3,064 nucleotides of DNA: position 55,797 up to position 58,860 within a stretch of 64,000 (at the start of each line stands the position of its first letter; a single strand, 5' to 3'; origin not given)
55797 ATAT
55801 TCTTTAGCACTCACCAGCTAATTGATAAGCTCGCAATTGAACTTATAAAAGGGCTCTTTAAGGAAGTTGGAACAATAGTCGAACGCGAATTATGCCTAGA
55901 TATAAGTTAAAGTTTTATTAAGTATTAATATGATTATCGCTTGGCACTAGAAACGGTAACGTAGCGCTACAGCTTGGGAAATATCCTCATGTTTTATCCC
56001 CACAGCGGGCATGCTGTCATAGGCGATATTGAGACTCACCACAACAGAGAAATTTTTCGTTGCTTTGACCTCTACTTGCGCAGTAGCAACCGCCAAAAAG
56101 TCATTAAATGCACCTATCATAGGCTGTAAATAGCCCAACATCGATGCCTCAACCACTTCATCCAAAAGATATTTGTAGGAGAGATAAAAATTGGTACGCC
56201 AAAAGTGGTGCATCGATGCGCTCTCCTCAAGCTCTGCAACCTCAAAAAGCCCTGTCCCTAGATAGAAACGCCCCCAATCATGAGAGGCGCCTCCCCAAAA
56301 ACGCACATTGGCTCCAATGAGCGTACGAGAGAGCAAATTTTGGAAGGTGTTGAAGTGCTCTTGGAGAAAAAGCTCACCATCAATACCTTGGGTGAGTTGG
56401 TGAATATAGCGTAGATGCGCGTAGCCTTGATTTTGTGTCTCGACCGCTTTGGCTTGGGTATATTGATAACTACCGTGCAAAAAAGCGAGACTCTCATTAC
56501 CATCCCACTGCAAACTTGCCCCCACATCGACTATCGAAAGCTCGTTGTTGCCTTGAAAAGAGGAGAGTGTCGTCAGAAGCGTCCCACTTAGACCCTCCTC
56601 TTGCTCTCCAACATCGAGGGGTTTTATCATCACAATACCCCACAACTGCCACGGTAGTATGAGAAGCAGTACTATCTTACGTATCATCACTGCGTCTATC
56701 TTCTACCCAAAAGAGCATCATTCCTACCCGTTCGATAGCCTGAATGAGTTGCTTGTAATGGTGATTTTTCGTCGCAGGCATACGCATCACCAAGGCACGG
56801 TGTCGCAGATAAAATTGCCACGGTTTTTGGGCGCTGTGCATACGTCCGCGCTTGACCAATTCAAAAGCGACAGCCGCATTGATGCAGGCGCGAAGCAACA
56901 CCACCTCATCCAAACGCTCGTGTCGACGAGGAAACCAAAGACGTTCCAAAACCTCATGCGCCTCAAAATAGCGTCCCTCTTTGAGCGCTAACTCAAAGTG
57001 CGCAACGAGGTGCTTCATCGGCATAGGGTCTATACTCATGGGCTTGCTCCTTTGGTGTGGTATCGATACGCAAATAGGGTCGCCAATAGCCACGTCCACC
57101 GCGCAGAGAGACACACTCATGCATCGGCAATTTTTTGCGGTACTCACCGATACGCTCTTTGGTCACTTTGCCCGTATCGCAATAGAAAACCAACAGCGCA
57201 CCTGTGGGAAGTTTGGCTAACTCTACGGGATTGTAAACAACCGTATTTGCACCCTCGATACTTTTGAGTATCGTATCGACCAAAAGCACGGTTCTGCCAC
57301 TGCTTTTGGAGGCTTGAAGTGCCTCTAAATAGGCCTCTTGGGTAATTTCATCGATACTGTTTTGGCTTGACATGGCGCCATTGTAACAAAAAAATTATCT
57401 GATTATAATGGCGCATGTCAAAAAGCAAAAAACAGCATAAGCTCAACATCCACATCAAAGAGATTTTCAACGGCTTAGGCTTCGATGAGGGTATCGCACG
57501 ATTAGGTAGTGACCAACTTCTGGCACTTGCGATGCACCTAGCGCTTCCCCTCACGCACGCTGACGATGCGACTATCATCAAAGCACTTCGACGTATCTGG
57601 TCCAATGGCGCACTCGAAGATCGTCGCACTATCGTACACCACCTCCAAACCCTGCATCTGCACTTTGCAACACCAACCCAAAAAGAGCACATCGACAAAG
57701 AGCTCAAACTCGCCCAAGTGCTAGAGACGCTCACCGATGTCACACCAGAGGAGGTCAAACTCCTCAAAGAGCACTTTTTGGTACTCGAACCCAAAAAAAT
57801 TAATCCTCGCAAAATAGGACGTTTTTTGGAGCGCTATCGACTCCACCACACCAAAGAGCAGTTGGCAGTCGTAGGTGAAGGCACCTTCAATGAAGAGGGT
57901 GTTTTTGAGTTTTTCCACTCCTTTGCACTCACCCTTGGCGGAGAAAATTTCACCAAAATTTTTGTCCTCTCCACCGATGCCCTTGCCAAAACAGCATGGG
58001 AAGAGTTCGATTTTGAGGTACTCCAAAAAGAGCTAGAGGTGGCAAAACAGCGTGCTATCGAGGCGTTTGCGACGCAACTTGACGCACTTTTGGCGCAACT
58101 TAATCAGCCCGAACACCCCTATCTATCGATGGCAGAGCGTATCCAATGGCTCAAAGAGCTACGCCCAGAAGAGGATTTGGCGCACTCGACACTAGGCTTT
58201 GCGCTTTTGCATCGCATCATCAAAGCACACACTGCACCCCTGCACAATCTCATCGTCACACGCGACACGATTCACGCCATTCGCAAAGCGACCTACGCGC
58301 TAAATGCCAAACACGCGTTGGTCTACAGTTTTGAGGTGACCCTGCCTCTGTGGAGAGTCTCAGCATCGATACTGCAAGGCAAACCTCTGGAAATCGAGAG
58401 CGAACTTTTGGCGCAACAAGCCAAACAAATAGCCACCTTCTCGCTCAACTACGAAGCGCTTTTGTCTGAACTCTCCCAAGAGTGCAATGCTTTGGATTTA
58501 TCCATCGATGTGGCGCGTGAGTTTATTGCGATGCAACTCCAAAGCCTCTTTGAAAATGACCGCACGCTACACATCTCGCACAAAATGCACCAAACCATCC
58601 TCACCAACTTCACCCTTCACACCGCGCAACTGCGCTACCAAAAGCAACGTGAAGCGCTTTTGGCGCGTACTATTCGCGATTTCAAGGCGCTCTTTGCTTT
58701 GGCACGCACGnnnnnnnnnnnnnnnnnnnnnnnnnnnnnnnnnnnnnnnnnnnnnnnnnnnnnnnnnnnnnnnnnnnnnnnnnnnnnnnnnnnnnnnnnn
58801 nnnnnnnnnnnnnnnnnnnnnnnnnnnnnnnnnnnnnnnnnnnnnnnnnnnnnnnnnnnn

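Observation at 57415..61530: SUV3-like helicase with a 430-aa N-terminal extension adjacent to a degenerate EAL-HDOD protein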

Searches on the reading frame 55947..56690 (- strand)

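Call 3: search_protein_families(library=pfam, proteins=[window:55947-56690:-], max_evalue=0.01)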
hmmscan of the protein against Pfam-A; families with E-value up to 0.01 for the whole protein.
window:55947-56690:- (247 aa): 1 family
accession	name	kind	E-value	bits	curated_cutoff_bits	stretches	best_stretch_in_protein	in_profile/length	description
PF04338.18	DUF481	-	5.5e-12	46.6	21.1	1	43-247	6-210/210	Protein of unknown function, DUF481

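Call 4: search_protein_families(library=ncbifam, proteins=[window:55947-56690:-], max_evalue=0.01)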
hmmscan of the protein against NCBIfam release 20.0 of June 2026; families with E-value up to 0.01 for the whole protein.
window:55947-56690:- (247 aa): 0 families

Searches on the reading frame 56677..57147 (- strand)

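Call 3: search_protein_families(library=pfam, proteins=[window:56677-57147:-], max_evalue=0.01)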
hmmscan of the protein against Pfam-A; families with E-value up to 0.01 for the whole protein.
window:56677-57147:- (156 aa): 1 family
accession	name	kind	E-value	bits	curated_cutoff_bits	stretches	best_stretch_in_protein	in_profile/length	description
PF03745.19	DUF309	-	3.1e-12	46.4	27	1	54-107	7-57/59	Domain of unknown function (DUF309)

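Call 4: search_protein_families(library=ncbifam, proteins=[window:56677-57147:-], max_evalue=0.01)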
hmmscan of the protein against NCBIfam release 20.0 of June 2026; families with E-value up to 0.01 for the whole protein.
window:56677-57147:- (156 aa): 0 families

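Call 72: search_protein_families(library=padloc, proteins=[window:56677-57147:-], max_evalue=0.001)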
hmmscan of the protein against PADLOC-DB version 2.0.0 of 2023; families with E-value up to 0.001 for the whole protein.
window:56677-57147:- (156 aa): 0 families

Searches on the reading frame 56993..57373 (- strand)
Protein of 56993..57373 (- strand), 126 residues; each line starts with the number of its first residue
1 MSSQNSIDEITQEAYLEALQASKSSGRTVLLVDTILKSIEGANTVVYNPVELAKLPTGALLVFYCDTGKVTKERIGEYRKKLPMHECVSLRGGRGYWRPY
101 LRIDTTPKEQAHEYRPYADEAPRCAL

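Call 3: search_protein_families(library=pfam, proteins=[window:56993-57373:-], max_evalue=0.01)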
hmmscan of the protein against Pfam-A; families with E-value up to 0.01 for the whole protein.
window:56993-57373:- (126 aa): 0 families

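Call 4: search_protein_families(library=ncbifam, proteins=[window:56993-57373:-], max_evalue=0.01)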
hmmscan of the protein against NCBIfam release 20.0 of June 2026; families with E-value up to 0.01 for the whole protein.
window:56993-57373:- (126 aa): 0 families

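Call 36: search_protein_families(library=pfam, proteins=[window:56993-57373:-], max_evalue=10)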
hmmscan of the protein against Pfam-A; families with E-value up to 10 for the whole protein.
window:56993-57373:- (126 aa): 0 families

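Call 72: search_protein_families(library=padloc, proteins=[window:56993-57373:-], max_evalue=0.001)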
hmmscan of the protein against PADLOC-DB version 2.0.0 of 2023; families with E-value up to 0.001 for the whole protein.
window:56993-57373:- (126 aa): 0 families

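Call 87: search_solved_structures(query=window:56993-57373:-, max_evalue=1)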
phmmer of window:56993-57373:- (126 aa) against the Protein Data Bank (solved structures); distinct sequences matched with E-value up to 1: 1.
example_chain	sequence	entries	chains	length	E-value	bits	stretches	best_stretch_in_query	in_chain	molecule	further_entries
9bkr_A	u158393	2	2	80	0.63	13.4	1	91-114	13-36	Isoform 2 of E3 ubiquitin-protein ligase TRIP12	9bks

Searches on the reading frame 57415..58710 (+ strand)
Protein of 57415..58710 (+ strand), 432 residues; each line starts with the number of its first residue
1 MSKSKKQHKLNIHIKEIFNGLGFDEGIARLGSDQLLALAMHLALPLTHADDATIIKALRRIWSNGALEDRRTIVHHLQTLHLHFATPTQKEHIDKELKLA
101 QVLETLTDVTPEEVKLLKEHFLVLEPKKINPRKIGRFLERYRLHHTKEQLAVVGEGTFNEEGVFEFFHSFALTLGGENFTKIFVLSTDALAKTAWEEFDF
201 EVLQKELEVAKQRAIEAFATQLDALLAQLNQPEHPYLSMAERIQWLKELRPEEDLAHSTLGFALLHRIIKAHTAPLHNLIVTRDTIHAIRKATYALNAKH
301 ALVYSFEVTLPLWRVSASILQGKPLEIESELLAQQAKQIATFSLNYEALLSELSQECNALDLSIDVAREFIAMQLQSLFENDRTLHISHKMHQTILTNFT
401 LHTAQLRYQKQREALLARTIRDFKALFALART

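Call 28: predict_structure(alignment_id=A3)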
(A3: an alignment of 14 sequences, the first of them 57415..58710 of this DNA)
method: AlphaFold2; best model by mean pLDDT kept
length: 432 residues; sequences in the alignment: 14
mean_pLDDT: 88.1   pTM: 0.60
mean pLDDT of the five models: 88.1, 87.8, 85.9, 85.6, 85.5
residues with pLDDT >= 90: 246; 70-90: 160; 50-70: 23; < 50: 3
segments of 3 or more residues with pLDDT < 50: none
pLDDT, mean of each block of 10 residues (from residue 1): 75 86 87 89 78 90 89 90 58 73 81 86 74 87 90 92 94 93 93 84 93 96 93 92 93 88 92 89 93 90 93 94 92 95 96 94 93 90 85 95 93 90 79 56
secondary structure, 60 per line:
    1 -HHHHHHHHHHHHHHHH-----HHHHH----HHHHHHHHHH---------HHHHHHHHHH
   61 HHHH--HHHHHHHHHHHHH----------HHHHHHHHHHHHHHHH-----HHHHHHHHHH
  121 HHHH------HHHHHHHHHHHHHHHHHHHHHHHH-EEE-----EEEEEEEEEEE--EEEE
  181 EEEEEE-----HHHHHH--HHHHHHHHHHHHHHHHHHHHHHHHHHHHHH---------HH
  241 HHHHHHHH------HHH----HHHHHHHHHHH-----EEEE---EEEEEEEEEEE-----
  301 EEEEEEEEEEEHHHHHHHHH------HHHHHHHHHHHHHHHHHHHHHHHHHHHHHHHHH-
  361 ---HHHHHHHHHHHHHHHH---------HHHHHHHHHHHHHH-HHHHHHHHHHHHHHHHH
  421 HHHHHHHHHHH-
elements in order: H2-17 H23-27 H32-41 H51-64 H67-79 H90-105 H111-124 H131-154 E156-158 E164-174 E177-186 H192-197 H200-229 H239-248 H262-272 E278-281 E285-295 E301-311 H312-320 H327-359 H364-379 H389-402 H404-431

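Call 29: search_protein_representatives(alignment_id=A3)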
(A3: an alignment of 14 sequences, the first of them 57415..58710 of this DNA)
Query: 14 sequences, 432 profile positions. Proteins with E-value up to 0.001 (for the whole library): 75; up to 1e-10: 66; up to 1e-30: 44. The best 75 are listed.
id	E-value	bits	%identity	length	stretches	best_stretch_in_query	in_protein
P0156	2.4e-148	511.1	-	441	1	1-423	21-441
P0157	3.3e-148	510.6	-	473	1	1-432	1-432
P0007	9.0e-141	486.1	-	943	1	1-432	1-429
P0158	1.4e-120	419.6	-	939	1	1-432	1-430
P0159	1.3e-112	393.4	-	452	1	1-400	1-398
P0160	2.3e-109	382.6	-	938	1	1-432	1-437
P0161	1.4e-96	340.5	-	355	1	1-355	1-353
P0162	5.1e-96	338.7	-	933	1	1-431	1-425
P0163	1.1e-94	334.2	-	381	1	1-380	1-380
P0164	1.1e-93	331.0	-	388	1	1-381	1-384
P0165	3.9e-93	329.2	-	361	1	1-358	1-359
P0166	2.0e-86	307.1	-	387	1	1-381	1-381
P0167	2.0e-86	307.0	-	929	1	1-432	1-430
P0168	2.7e-86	306.6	-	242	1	1-243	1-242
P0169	1.7e-83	297.4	-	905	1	1-431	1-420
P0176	1.4e-65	238.4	-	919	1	1-432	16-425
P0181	1.8e-54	201.8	-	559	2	208-432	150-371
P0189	1.6e-40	155.8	-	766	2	270-432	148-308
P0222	3.1e-09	52.7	-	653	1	278-432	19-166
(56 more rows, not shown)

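Call 36: search_protein_families(library=pfam, proteins=[window:57415-58710:+], max_evalue=10)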
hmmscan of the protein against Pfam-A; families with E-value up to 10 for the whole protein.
window:57415-58710:+ (432 aa): 1 family
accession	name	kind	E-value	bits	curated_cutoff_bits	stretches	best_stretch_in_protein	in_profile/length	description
PF11510.14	FA_FANCE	-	0.03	14.2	22.2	1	200-287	29-117/262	Fanconi Anaemia group E protein FANCE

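Call 57: fold_search(model_id=the predicted structure, library=pdb)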
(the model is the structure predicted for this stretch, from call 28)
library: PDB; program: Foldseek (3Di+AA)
matches with E <= 10: 356; with E <= 0.001: 0
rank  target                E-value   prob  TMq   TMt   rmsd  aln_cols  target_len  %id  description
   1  4ckg_B                4.7e-01  0.06  0.06  0.07  26.8       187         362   13  Helical reconstruction of ACAP1(BAR-PH domain) decorated membrane tubules by cryo-electron microscopy (released 2014-10-15)
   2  5h3d_A                6.5e-01  0.06  0.07  0.08  27.9       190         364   15  Helical structure of membrane tubules decorated by ACAP1 (BARPH doamin) protein by cryo-electron microscopy and MD sim (released 2019-01-16)
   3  4u6d_B                8.9e-01  0.11  0.08  0.09  17.4       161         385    9  Zg3615, a family 117 glycoside hydrolase in complex with beta-3,6-anhydro-L-galactose (released 2015-02-11)
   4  7kbb_D                8.9e-01  0.06  0.07  0.16  18.4       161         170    9  Cryo-EM structure of the HCMV pentamer bound by Fabs 2-18 and 8I21 (released 2021-08-11)
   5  2y22_A                1.0e+00  0.41  0.08  0.32   6.0        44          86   14  Human AlphaB-crystallin Domain (residues 67-157) (released 2011-03-02)
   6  2y1z_A                1.2e+00  0.41  0.08  0.34   5.3        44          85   14  Human alphaB Crystallin ACD R120G (released 2011-03-02)
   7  4mh4_B                1.2e+00  0.16  0.09  0.21  10.0        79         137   15  Crystal Structure of OsmC-like protein from Burkholderia cenocepacia J2315 (released 2013-10-16)
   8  4m5t_E                1.3e+00  0.41  0.08  0.34   5.3        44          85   14  Disulfide trapped human alphaB crystallin core domain in complex with C-terminal peptide (released 2014-04-09)
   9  6xyw_Bd               1.3e+00  0.02  0.07  0.11  16.5       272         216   11  Structure of the plant mitochondrial ribosome (released 2020-04-15)
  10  2dpl_A                1.4e+00  0.03  0.08  0.11  25.1       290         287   13  Crystal Structure of the GMP synthase from Pyrococcus horikoshii OT3 (released 2006-11-12)
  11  2wj7_D                1.4e+00  0.33  0.08  0.38   6.0        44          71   14  human alphaB crystallin (released 2009-08-11)
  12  4m5t_G                1.5e+00  0.35  0.08  0.31   5.2        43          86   14  Disulfide trapped human alphaB crystallin core domain in complex with C-terminal peptide (released 2014-04-09)
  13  9jx6_D                1.5e+00  0.12  0.09  0.24  18.6       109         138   14  Crystal Structure of wild type Ab-ohrB (released 2024-11-06)
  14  9jx6_B                1.5e+00  0.09  0.09  0.21  19.3       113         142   12  Crystal Structure of wild type Ab-ohrB (released 2024-11-06)
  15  7t4r_N                1.5e+00  0.04  0.07  0.17  18.9       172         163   10  CryoEM structure of the HCMV Pentamer gH/gL/UL128/UL130/UL131A in complex with THBD and neutralizing fabs MSL-109 and  (released 2022-03-23)
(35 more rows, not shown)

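Call 68: search_protein_families(library=pfam, alignment_id=A3, max_evalue=10)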
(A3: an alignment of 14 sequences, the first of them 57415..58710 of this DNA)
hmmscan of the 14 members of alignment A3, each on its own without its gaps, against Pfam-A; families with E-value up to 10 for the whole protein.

A. member 1, window:57415-58710:+ (432 aa): 1 family
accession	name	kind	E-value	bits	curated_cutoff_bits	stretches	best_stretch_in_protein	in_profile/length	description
PF11510.14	FA_FANCE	-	0.03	14.2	22.2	1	200-287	29-117/262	Fanconi Anaemia group E protein FANCE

B. families by the number of members that match (of 14 scanned): 27 families (the first 25 are shown)
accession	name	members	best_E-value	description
PF24861.2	SUS_N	2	0.00058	Sucrose synthase N-terminal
PF05099.18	TerB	2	0.048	Tellurite resistance protein TerB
PF17457.7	DUF5420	1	0.016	Family of unknown function (DUF5420)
PF22568.1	Tet_C_40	1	0.023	Tetracyclin repressor-like, C-terminal domain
PF11510.14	FA_FANCE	1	0.03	Fanconi Anaemia group E protein FANCE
PF15019.11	C9orf72-like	1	0.059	C9orf72-like protein family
PF17828.6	FAS_N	1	0.065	N-terminal domain in fatty acid synthase subunit beta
PF20448.3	DUF6705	1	0.066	Family of unknown function (DUF6705)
PF02613.20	Nitrate_red_del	1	0.066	Nitrate reductase delta subunit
PF09943.14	DUF2175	1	0.073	Uncharacterized protein conserved in archaea (DUF2175)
PF05524.18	PEP-utilisers_N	1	0.074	PEP-utilising enzyme, N-terminal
PF10720.14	DUF2515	1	0.081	Protein of unknown function (DUF2515)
PF20728.2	Nairovirus_NSm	1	0.11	Nairovirus NSm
PF10704.14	DUF2508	1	0.13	Protein of unknown function (DUF2508)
PF20400.3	BAR_4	1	0.16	BAR-like domain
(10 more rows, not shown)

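Call 69: search_solved_structures(query=A3, max_evalue=10, show_alignments=2)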
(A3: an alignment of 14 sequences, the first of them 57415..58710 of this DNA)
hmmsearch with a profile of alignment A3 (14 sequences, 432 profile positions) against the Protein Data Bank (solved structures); distinct sequences matched with E-value up to 10: 6.
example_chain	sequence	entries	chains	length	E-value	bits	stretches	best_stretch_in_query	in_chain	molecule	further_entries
8yn1_A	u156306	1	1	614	0.062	15.4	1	90-181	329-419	Protein EDS1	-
8yn0_B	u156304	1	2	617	0.062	15.4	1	90-181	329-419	Protein EDS1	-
7xdd_B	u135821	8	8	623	0.063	15.4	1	90-181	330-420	Protein EDS1 | Isoform 1 of Protein EDS1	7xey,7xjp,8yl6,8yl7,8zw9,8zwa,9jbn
6i8g_A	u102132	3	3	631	0.14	14.3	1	95-181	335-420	Protein EDS1L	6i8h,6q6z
4nfu_A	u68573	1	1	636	0.14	14.2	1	95-181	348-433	EDS1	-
2m45_A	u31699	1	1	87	0.33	13.1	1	89-145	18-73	Minichromosome maintenance protein MCM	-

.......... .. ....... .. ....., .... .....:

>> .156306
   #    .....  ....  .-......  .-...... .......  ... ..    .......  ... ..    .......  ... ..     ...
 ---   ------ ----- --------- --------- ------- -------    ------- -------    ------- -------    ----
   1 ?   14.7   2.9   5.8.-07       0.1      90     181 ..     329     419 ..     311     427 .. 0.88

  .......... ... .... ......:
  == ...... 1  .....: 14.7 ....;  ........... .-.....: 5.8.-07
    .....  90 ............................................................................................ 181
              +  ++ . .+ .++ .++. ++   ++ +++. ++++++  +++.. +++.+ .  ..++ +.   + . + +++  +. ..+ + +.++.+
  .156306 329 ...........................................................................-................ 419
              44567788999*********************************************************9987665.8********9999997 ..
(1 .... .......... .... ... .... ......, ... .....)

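Call 73: list_cluster_members(proteins=[P0222, P0189, P0181, P0176, P0169, P0167, P0162, P0160, P0158])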
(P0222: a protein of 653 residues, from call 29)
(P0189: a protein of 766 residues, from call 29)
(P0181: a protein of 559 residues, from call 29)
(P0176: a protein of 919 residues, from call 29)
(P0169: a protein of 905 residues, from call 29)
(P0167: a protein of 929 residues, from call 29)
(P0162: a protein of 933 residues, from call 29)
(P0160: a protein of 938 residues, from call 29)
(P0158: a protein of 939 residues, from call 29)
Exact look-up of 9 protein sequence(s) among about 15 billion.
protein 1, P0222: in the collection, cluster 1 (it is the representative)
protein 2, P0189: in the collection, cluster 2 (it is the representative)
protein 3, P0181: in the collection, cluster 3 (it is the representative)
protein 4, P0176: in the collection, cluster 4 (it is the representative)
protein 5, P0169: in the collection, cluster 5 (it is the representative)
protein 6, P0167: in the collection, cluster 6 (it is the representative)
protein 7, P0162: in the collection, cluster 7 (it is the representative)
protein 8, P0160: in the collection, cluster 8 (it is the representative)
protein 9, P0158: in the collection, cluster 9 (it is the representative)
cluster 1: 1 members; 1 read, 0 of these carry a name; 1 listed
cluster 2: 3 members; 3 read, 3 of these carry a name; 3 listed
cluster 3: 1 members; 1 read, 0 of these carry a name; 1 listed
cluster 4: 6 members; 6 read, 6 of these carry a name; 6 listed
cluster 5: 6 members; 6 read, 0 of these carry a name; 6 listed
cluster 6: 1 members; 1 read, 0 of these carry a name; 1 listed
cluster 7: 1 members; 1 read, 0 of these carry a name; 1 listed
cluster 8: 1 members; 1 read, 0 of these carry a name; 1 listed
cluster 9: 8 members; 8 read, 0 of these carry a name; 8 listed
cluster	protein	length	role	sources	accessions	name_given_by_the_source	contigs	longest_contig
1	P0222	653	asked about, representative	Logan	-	-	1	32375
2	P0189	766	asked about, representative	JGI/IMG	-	ATP-dependent RNA helicase SUPV3L1/SUV3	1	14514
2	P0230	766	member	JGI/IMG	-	ATP-dependent RNA helicase SUPV3L1/SUV3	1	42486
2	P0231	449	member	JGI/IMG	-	ATP-dependent RNA helicase SUPV3L1/SUV3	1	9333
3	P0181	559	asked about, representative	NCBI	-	-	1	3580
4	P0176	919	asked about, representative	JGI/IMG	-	ATP-dependent RNA helicase SUPV3L1/SUV3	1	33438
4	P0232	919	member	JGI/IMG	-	ATP-dependent RNA helicase SUPV3L1/SUV3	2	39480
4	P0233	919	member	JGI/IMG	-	ATP-dependent RNA helicase SUPV3L1/SUV3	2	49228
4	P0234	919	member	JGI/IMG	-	ATP-dependent RNA helicase SUPV3L1/SUV3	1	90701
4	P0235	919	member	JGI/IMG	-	ATP-dependent RNA helicase SUPV3L1/SUV3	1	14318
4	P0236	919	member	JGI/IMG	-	ATP-dependent RNA helicase SUPV3L1/SUV3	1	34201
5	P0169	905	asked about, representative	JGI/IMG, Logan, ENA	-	-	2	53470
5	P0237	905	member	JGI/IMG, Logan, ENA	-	-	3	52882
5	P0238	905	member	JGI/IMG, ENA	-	-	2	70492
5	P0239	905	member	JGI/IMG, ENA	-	-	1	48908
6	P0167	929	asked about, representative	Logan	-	-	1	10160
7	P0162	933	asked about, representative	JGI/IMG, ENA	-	-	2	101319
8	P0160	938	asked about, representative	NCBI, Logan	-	-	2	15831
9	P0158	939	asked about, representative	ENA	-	-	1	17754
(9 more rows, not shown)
